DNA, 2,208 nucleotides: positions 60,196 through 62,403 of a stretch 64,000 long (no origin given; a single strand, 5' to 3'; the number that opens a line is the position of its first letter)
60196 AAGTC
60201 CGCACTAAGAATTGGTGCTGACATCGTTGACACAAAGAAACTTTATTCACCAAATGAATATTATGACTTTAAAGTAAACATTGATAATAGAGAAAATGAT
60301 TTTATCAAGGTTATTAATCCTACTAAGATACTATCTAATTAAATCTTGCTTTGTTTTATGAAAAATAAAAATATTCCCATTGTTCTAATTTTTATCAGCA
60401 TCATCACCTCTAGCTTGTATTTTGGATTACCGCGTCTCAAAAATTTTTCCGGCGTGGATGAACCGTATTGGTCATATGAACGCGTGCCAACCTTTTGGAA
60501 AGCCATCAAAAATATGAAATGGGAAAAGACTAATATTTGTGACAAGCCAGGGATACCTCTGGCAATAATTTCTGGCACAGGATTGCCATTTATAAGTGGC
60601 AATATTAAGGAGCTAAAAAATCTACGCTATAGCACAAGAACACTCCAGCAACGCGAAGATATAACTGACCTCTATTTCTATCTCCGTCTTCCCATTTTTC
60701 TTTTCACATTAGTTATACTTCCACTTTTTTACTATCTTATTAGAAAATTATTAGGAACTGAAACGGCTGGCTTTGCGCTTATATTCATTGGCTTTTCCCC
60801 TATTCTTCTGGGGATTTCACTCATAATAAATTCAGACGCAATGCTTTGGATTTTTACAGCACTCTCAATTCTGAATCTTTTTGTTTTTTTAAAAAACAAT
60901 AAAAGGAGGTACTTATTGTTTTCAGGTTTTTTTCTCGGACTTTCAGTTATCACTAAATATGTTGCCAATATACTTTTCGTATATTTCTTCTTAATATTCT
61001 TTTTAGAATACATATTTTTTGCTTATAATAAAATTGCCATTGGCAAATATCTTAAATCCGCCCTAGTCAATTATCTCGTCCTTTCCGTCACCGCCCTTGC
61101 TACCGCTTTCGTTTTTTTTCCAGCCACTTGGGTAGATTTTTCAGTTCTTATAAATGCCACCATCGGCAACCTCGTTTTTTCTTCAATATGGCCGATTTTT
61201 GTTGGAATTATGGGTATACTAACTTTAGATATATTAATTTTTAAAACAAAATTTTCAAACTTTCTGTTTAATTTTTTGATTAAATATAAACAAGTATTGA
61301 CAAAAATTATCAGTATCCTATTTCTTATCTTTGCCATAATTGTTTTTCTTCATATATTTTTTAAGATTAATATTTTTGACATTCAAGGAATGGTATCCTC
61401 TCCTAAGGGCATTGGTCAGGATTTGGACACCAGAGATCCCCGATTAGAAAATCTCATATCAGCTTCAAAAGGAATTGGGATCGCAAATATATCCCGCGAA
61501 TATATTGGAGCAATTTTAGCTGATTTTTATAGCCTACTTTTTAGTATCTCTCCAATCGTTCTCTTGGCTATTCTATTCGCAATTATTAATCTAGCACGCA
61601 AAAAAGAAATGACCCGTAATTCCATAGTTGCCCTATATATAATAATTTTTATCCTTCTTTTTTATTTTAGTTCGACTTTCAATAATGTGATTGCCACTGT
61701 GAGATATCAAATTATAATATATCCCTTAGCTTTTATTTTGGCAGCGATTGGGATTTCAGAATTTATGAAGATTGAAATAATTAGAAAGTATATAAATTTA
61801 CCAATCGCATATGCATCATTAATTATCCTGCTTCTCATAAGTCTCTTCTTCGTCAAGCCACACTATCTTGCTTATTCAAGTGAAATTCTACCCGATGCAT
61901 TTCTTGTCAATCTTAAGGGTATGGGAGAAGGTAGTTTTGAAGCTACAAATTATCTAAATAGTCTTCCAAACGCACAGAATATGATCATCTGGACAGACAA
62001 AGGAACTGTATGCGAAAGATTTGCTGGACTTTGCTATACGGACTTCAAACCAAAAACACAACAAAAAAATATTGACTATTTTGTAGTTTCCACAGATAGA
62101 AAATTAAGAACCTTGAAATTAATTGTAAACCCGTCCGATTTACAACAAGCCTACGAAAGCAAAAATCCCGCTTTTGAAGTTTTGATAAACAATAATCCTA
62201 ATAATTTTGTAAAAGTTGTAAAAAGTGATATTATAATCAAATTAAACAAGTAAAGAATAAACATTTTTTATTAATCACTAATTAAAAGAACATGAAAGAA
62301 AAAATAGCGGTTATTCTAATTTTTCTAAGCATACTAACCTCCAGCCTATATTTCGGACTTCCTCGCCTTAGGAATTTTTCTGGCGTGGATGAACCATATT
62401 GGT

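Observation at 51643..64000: Seven tandem ArnT/PMT-like (GT-C fold) membrane glycosyltransferase paralogs in two divergent subfamilies, in convergent arrays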

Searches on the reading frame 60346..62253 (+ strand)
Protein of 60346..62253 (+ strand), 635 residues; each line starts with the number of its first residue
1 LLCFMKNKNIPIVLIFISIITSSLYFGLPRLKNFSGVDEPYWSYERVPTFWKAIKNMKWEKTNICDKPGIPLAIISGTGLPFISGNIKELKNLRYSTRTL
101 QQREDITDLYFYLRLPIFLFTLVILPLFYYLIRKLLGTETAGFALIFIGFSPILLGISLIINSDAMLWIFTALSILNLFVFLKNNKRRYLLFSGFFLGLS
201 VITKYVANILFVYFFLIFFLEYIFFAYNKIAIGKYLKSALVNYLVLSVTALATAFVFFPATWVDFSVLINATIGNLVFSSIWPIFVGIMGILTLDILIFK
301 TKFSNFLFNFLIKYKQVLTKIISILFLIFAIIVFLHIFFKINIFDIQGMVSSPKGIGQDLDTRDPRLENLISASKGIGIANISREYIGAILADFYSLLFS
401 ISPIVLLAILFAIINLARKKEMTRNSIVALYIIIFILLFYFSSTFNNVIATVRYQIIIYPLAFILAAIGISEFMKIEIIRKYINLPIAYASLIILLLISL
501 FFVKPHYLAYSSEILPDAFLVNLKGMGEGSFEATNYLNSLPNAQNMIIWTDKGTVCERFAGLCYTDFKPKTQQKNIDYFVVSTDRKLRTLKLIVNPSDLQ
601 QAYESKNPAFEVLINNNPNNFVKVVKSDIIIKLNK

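Call 8: search_protein_families(library=pfam, proteins=[window:60346-62253:+], max_evalue=0.01)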
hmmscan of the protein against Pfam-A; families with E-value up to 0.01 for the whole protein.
window:60346-62253:+ (635 aa): 2 families
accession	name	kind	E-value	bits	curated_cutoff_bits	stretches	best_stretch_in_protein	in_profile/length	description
PF13231.12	PMT_2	-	2.6e-11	44.4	26.1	1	112-219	23-132/160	Dolichyl-phosphate-mannose-protein mannosyltransferase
PF02366.24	PMT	-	1.1e-07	32.1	22.7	1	108-254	80-236/245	Dolichyl-phosphate-mannose-protein mannosyltransferase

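Call 9: search_protein_families(library=ncbifam, proteins=[window:60346-62253:+], max_evalue=0.01)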
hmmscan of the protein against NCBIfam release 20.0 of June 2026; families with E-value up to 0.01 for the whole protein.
window:60346-62253:+ (635 aa): 1 family
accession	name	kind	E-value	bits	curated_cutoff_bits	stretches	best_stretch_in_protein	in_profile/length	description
TIGR03663.1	TIGR03663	subfamily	7.1e-05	22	126.25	0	111-475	71-341/435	flippase activity-associated protein Agl23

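Call 13: find_encoding_contigs(protein=window:60346-62253:+, flank=10000, max_places=6)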
Protein window:60346-62253:+ (635 aa): no gene with exactly this product is on record in the collection.

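Call 14: find_encoding_contigs(protein=window:60358-62253:+, flank=10000, max_places=6)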
Protein window:60358-62253:+ (631 aa): no gene with exactly this product is on record in the collection.

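Call 16: find_homologous_proteins(query=window:60358-62253:+, max_evalue=0.00001)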
Query window:60358-62253:+ (631 aa): 325 proteins with E <= 0.00001 among 8000 candidates; the best 120 are listed.
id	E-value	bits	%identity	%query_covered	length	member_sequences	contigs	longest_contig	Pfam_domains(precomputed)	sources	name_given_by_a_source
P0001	0.0e+0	1348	100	100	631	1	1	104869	PF02366.25,PF13231.13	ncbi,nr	ncbi:MAG: glycosyltransferase family 39 protein [bacterium]|nr:glycosyltransferase family 39 protein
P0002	0.0e+0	1037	75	98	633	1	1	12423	PF02366.25,PF13231.13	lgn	-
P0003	5.1e-291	985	71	99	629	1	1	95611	PF02366.25,PF13231.13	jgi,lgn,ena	-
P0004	6.7e-283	958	70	99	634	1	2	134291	PF02366.25,PF13231.13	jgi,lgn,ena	-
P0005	6.1e-279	945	70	97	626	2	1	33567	PF13231.13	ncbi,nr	ncbi:MAG: glycosyltransferase family 39 protein [Candidatus Moranbacteria bacterium]|nr:glycosyltran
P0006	5.6e-278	942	70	99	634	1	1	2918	PF13231.13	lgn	-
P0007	1.7e-277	940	71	97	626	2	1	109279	PF13231.13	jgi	-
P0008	5.4e-273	925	67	100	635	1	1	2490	PF02366.25,PF13231.13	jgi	jgi:4-amino-4-deoxy-L-arabinose transferase-like glycosyltransferase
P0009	1.2e-266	904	67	99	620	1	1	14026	PF13231.13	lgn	-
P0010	9.5e-262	888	66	99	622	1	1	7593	PF13231.13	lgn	-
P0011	4.2e-252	856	69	92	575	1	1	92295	PF13231.13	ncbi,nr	ncbi:MAG: glycosyltransferase family 39 protein [Candidatus Moranbacteria bacterium]|nr:glycosyltran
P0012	1.4e-249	848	63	99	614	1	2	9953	PF13231.13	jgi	jgi:4-amino-4-deoxy-L-arabinose transferase-like glycosyltransferase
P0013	1.4e-244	831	69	88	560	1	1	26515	PF13231.13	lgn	-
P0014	3.1e-242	824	62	100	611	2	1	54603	PF02366.25,PF13231.13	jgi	-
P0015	2.1e-240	818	61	100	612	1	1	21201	PF13231.13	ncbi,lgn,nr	ncbi:MAG: glycosyltransferase family 39 protein [Candidatus Moranbacteria bacterium]|nr:glycosyltran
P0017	8.9e-238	809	60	100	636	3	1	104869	PF13231.13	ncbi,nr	ncbi:MAG: glycosyltransferase family 39 protein [bacterium]|nr:glycosyltransferase family 39 protein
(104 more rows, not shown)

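Call 17: find_encoding_contigs(protein=P0017, flank=10000, max_places=4)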
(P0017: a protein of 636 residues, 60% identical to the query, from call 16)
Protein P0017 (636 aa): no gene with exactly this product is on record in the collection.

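Call 19: find_related_loci(query=P0017, collection=genome_contigs, flank=10000)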
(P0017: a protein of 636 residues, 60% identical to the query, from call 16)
Query P0017 (636 aa) in genome_contigs; peptide patterns used: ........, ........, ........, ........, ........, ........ (x = any residue, [..] = any of these).
240 stretches matched a pattern; 13 encode a relative of the query (tblastn E <= 1e-3); 12 distinct loci.
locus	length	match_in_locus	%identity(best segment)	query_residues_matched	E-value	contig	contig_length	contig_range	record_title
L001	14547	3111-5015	80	1-634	0e+0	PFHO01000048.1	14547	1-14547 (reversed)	MAG: Candidatus Moranbacteria bacterium CG_4_8_14_3_um_filter_34_16 CG_4_8_14_3_um_filter_scaffold_1423_c, whole genome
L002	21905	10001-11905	91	2-636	0e+0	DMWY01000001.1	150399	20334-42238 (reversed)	MAG TPA_asm: Candidatus Moraniibacteriota bacterium isolate UBA12116 contig_23, whole genome shotgun sequence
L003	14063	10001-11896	75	1-632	0e+0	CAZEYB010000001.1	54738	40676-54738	MAG TPA_asm: uncultured Bdellovibrionales bacterium isolate binchicken_co387_13 genome assembly, contig: NODE_218_length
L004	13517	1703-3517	67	1-624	0e+0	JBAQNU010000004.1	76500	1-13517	MAG: Candidatus Moraniibacteriota bacterium isolate MFD12002_ilm_asm_bin39 k127_93397, whole genome shotgun sequence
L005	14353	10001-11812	64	1-625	0e+0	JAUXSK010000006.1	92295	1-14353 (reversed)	MAG: Candidatus Moraniibacteriota bacterium isolate C12_metabat.bin.87 C12_k141_652579, whole genome shotgun sequence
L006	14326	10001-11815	65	1-625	0e+0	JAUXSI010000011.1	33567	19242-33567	MAG: Candidatus Moraniibacteriota bacterium isolate C12_metabat.bin.56 C12_k141_652159, whole genome shotgun sequence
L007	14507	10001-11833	60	1-632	0e+0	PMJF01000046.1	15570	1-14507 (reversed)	MAG: Candidatus Moraniibacteriota bacterium isolate fen_1326 73.20120600_E3D.118_contig_64302, whole genome shotgun sequ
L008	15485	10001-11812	65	1-625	0e+0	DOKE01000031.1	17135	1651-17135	MAG TPA_asm: Candidatus Moraniibacteriota bacterium isolate UBA9338 contig_4433, whole genome shotgun sequence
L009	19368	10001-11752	66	20-625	0e+0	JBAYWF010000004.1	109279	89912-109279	MAG: Parcubacteria group bacterium isolate SO_2016_LW3_77 scaffold00260_LW162_2016, whole genome shotgun sequence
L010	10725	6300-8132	58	1-632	0e+0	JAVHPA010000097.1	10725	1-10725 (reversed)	MAG: Candidatus Moraniibacteriota bacterium isolate WB02no16_44_9 NODE_4472_length_10725_cov_5.963355, whole genome shot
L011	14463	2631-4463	56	1-633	0e+0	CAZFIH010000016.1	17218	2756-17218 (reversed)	MAG TPA_asm: uncultured Bdellovibrionales bacterium isolate SRP141376_co2_5 genome assembly, contig: NODE_6694_length_17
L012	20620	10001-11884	58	1-632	0e+0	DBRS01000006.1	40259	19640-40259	MAG TPA_asm: Candidatus Moranbacteria bacterium UBA1362 UBA1362_contig_742, whole genome shotgun sequence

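Call 26: search_protein_families(library=ncbifam, proteins=[L002:5958-8072:+], max_evalue=0.001)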
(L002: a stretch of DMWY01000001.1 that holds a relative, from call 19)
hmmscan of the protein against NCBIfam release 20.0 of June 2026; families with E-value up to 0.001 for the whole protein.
L002:5958-8072:+ (704 aa): 0 families

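Call 31: search_solved_structures(query=A1, max_evalue=1)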
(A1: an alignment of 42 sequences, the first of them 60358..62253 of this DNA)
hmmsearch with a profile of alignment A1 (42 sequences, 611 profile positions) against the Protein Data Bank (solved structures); distinct sequences matched with E-value up to 1: 0.

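Call 38: search_protein_families(library=pfam, proteins=[L002:5958-8072:+, L003:5731-7848:-, L002:12320-13654:-, L002:13743-14681:-, L005:4850-6076:-, L002:16302-17447:+, L002:17440-18816:+, L002:18797-20689:+], max_evalue=0.01)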
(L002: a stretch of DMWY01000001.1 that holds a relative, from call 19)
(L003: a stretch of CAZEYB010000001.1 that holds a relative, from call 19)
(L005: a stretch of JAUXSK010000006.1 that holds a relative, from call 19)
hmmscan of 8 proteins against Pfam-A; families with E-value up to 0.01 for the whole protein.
L002:5958-8072:+ (704 aa): 1 family
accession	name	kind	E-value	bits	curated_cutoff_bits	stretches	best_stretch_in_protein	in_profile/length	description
PF09586.16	YfhO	-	2.4e-11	43.2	28.5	1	610-681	760-833/835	Bacterial membrane protein YfhO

L003:5731-7848:- (705 aa): 0 families

L002:12320-13654:- (444 aa): 11 families
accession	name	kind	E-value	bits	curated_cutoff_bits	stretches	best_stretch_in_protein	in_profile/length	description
PF03721.20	UDPG_MGDP_dh_N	-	1.1e-64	217.9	27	1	1-187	1-187/187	UDP-glucose/GDP-mannose dehydrogenase family, NAD binding domain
PF00984.24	UDPG_MGDP_dh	-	1.9e-34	118.1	25.4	1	204-296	1-93/94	UDP-glucose/GDP-mannose dehydrogenase family, central domain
PF03720.21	UDPG_MGDP_dh_C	-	1.6e-33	115.6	30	1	321-425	2-102/103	UDP-glucose/GDP-mannose dehydrogenase family, UDP binding domain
PF03807.23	F420_oxidored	-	2.1e-07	31.9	21.6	1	2-85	1-68/94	NADP oxidoreductase coenzyme F420-dependent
PF02558.23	ApbA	-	3.6e-07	30.3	22.2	1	3-101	1-91/150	Ketopantoate reductase PanE/ApbA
PF03446.21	NAD_binding_2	-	2e-06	28.4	21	1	2-138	1-111/161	NAD binding domain of 6-phosphogluconate dehydrogenase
PF01210.29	NAD_Gly3P_dh_N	-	6.2e-06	26.7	23.1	1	2-136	1-120/158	NAD-dependent glycerol-3-phosphate dehydrogenase N-terminus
PF02737.24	3HCDH_N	-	2e-05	25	22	1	2-81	1-83/180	3-hydroxyacyl-CoA dehydrogenase, NAD binding domain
PF02254.24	TrkA_N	-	0.00099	19.8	23.8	1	3-43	1-41/116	TrkA-N domain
PF02826.25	2-Hacid_dh_C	-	0.0018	18.1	25.1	0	2-56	38-90/178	D-isomer specific 2-hydroxyacid dehydrogenase, NAD binding domain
PF01262.27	AlaDh_PNT_C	-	0.0041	17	23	1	2-87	30-103/214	Alanine dehydrogenase/PNT, C-terminal domain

L002:13743-14681:- (312 aa): 2 families
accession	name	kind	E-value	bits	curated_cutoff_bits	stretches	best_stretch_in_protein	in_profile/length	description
PF00535.33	Glycos_transf_2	-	1.4e-32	113.3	23.3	1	8-164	1-165/168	Glycosyl transferase family 2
PF10111.15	Glyco_tranf_2_2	-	7e-08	32.7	27.3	1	8-94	1-91/276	Glycosyltransferase like family 2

L005:4850-6076:- (408 aa): 1 family
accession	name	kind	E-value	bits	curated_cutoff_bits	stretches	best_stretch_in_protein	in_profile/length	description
PF04922.18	DIE2_ALG10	-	4.3e-38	132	27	1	37-371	2-389/391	DIE2/ALG10 family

L002:16302-17447:+ (381 aa): 5 families
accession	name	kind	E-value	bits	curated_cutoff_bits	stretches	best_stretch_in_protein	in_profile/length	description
PF00534.26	Glycos_transf_1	-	2.2e-39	135.2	26.4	1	200-358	10-170/172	Glycosyl transferases group 1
PF13692.12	Glyco_trans_1_4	-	2.1e-26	93.3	27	1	207-345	3-141/142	Glycosyl transferases group 1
PF13439.12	Glyco_transf_4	-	3.1e-15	57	28.5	1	15-187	2-169/170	Glycosyltransferase Family 4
PF13524.12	Glyco_trans_1_2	-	1.7e-09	38.2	25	1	234-368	9-136/144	Glycosyl transferase-like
PF13579.12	Glyco_trans_4_4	-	0.00021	22.1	29.7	1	15-136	1-113/158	Glycosyl transferase 4-like domain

L002:17440-18816:+ (458 aa): 0 families

L002:18797-20689:+ (630 aa): 6 families
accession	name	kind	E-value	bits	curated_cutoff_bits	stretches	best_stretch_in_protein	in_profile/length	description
PF00733.27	Asn_synthase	-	3.9e-99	333.1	21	1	245-625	4-354/354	Asparagine synthase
PF13537.11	GATase_7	-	2.8e-43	147.3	25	1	49-167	1-122/123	Glutamine amidotransferase domain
PF13522.11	GATase_6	-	8e-42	142.8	27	1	32-162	1-130/130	Glutamine amidotransferase domain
PF12481.13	DUF3700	-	8.7e-05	22.5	27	1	114-162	123-171/228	Aluminium induced protein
PF06508.19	QueC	-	0.00025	21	22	1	264-350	5-93/210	Queuosine biosynthesis protein QueC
PF02540.23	NAD_synthase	-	0.0044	16.6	21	1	242-323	4-84/242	NAD synthase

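Call 44: predict_structure(alignment_id=A1)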
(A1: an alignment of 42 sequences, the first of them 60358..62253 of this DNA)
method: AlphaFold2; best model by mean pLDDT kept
length: 631 residues; sequences in the alignment: 42
mean_pLDDT: 83.2   pTM: 0.88
mean pLDDT of the five models: 83.2, 82.3, 81.5, 79.7, 79.3
residues with pLDDT >= 90: 314; 70-90: 209; 50-70: 71; < 50: 37
segments of 3 or more residues with pLDDT < 50: 154-157, 350-375
pLDDT, mean of each block of 10 residues (from residue 1): 76 92 83 76 92 92 80 91 87 90 90 90 95 96 79 52 90 97 98 93 89 95 94 95 97 94 89 77 87 91 95 96 94 83 66 36 33 51 83 84 96 91 97 87 59 88 97 92 94 79 56 63 72 93 89 90 67 86 71 78 85 78 72 44
secondary structure, 60 per line:
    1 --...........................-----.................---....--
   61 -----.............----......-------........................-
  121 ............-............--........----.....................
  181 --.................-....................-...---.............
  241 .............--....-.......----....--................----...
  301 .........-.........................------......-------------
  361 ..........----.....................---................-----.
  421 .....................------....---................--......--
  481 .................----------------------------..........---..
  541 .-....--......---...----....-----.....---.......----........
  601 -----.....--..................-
elements in order: H3-29 H35-51 H55-58 H66-78 H83-88 H96-119 H121-132 H134-145 H148-155 H160-180 H183-199 H201-220 H228-253 H256-259 H261-267 H272-275 H278-293 H298-309 H311-335 H342-347 H361-370 H375-395 H399-414 H420-441 H448-451 H455-470 H473-478 H481-497 H526-535 E543-546 H549-554 E558-560 H565-568 E574-578 H582-588 H593-600 E606-610 E613-622 H623-630

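Call 55: search_protein_representatives(alignment_id=A1)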
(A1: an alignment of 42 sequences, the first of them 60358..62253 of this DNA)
Query: 42 sequences, 611 profile positions. Proteins with E-value up to 0.001 (for the whole library): 2145; up to 1e-10: 1057; up to 1e-30: 373. The best 150 are listed.
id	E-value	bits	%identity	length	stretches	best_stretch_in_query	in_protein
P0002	1.8e-297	1004.3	-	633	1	2-610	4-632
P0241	1.3e-204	697.6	-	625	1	1-607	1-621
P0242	2.2e-203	693.5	-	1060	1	1-606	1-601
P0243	1.3e-202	691.0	-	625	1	3-605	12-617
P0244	1.9e-201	687.1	-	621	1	2-609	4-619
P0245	1.4e-194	664.5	-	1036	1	1-607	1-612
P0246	1.7e-189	647.7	-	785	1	8-609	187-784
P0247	9.3e-188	641.9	-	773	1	3-607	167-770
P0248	3.3e-182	623.6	-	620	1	5-606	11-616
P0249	7.2e-182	622.5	-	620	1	1-608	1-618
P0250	2.1e-179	614.4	-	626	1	1-607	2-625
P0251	1.6e-177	608.1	-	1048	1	3-605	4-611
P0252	1.4e-174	598.4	-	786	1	9-607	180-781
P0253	2.7e-174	597.5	-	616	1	2-610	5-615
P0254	5.7e-173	593.1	-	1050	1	5-608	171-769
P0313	5.0e-121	421.5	-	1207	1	8-608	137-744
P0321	4.0e-117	408.6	-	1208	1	18-607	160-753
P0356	1.1e-98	347.8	-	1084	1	3-609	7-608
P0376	4.3e-93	329.3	-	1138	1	3-607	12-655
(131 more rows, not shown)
